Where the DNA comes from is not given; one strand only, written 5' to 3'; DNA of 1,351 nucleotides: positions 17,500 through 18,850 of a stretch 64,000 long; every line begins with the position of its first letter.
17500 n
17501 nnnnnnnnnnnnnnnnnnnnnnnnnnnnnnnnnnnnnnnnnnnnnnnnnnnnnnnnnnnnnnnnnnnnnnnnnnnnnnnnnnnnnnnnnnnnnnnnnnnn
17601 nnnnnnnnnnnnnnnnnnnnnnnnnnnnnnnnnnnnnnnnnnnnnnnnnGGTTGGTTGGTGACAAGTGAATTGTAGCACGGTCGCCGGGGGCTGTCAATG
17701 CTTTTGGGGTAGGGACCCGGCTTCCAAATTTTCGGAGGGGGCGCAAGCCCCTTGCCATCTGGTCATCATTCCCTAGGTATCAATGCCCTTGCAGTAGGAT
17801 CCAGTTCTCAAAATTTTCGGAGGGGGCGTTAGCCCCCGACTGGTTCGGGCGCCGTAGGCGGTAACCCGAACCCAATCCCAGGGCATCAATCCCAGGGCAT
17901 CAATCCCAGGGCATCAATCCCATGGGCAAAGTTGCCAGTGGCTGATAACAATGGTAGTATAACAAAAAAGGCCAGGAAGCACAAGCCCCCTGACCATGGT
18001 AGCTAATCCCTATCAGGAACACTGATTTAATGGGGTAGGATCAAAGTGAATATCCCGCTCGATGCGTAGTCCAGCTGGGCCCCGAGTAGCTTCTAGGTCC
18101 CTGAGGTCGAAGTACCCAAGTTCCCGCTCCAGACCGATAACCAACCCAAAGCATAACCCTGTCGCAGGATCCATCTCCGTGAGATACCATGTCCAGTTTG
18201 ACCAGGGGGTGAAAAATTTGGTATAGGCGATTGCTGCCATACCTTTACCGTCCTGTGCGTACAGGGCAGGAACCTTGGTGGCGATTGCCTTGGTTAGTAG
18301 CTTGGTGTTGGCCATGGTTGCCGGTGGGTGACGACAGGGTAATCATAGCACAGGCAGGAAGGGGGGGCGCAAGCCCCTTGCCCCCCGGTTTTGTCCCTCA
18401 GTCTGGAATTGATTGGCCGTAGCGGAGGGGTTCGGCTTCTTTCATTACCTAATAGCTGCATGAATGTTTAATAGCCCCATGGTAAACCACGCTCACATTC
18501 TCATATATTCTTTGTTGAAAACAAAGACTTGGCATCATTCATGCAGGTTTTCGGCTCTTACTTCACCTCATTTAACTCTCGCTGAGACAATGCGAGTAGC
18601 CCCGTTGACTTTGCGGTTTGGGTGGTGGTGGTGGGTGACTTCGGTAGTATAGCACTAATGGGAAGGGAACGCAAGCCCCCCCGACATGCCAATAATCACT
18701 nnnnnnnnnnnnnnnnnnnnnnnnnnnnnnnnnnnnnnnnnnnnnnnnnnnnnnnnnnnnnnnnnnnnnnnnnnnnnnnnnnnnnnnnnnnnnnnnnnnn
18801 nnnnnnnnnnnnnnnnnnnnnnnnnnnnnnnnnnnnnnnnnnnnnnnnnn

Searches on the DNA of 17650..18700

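Call 74: search_rna_families(source=window, start=17650, end=18700, threshold=evalue, max_evalue=1)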
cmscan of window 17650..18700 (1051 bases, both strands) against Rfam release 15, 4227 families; matches with E-value up to 1: 2.
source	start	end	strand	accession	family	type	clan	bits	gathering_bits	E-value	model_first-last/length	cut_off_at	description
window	17839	17876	-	RF03425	mir-1292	Gene; miRNA;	-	21.2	90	0.91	1-66/66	no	mir-1292 microRNA precursor family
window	17695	17761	+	RF02353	BjrC68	Gene; sRNA;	-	17.9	39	0.085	1-82/82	no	Bradyrhizobiaceae sRNA BjrC68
